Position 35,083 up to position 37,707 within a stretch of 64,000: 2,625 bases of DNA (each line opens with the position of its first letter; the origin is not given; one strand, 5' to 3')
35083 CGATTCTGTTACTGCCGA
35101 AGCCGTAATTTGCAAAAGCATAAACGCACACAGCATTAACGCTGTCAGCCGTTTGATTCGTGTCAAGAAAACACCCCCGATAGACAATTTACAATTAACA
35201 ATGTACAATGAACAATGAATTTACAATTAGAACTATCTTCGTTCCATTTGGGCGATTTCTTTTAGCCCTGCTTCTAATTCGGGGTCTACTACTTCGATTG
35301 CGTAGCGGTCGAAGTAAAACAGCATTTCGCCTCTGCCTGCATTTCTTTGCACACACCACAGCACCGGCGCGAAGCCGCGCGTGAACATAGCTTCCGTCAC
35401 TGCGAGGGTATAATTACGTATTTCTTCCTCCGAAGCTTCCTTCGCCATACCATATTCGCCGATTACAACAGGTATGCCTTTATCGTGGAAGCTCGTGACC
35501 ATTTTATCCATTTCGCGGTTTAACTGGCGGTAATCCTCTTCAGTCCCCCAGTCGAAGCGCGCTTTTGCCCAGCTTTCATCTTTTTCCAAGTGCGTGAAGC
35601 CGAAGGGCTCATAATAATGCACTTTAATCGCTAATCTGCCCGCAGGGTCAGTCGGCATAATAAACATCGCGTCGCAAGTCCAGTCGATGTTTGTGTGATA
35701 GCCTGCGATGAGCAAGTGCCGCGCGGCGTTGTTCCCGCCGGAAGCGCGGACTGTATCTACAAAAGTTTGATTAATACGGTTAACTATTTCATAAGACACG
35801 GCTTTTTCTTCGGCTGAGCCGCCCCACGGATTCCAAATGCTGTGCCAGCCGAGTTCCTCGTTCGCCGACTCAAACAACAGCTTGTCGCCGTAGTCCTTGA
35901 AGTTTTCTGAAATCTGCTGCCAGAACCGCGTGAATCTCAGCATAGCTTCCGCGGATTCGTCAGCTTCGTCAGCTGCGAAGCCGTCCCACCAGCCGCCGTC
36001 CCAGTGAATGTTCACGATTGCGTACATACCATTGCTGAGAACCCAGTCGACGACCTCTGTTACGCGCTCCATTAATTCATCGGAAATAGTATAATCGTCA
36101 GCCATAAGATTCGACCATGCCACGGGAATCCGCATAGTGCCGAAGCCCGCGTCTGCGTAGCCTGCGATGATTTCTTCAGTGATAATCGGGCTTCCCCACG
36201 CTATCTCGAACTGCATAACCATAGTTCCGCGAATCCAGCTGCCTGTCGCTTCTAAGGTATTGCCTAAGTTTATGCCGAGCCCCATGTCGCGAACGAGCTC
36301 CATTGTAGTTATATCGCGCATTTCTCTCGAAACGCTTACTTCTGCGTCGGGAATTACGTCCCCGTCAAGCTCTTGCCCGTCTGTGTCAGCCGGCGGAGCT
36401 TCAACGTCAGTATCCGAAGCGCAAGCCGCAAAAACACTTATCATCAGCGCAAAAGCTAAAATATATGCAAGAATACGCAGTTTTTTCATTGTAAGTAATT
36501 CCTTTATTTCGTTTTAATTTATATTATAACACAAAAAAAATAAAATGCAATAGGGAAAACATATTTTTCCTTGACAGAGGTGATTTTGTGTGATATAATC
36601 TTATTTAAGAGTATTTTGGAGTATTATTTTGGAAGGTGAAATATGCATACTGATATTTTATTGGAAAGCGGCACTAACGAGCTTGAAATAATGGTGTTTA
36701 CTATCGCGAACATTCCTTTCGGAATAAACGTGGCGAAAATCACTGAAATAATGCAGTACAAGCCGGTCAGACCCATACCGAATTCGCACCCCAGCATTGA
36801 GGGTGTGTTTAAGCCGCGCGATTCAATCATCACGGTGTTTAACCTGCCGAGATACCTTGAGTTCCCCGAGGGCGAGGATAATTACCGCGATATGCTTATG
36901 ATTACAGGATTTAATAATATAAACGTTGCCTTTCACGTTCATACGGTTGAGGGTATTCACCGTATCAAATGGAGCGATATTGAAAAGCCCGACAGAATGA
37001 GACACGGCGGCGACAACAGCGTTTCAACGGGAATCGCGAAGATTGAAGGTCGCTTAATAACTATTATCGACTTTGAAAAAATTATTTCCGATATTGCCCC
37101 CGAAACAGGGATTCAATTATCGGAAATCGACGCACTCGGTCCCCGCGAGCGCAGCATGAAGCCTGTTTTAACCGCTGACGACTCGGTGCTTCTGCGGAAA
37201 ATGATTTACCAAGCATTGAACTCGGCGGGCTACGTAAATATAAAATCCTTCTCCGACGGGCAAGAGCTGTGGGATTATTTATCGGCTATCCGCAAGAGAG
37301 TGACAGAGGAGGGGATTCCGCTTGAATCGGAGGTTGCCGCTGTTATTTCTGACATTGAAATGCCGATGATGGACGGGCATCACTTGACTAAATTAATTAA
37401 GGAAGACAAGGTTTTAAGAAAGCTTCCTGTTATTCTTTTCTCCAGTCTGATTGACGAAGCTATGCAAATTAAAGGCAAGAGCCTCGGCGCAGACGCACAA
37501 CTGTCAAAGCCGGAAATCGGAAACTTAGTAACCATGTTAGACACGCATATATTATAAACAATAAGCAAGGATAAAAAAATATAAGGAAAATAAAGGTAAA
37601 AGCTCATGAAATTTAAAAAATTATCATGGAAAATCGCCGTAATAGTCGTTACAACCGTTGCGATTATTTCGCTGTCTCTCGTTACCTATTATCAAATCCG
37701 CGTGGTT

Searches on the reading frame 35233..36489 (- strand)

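Call 64: search_protein_families(library=pfam, proteins=[window:35233-36489:-], max_evalue=0.0001)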
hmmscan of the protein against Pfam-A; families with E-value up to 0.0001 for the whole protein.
window:35233-36489:- (418 aa): 1 family
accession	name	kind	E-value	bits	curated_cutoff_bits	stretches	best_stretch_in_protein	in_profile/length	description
PF00150.24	Cellulase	-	1.2e-48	166.4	23.5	1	90-382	9-270/272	Cellulase (glycosyl hydrolase family 5)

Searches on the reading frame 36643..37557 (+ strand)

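Call 64: search_protein_families(library=pfam, proteins=[window:36643-37557:+], max_evalue=0.0001)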
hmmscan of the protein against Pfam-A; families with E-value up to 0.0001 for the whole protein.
window:36643-37557:+ (304 aa): 2 families
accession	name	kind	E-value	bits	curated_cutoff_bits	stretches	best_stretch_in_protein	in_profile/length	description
PF01584.24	CheW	-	9.1e-29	100.3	23.5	1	15-150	1-136/138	CheW-like domain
PF00072.30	Response_reg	-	2.1e-16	60.5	30.2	1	175-298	1-109/111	Response regulator receiver domain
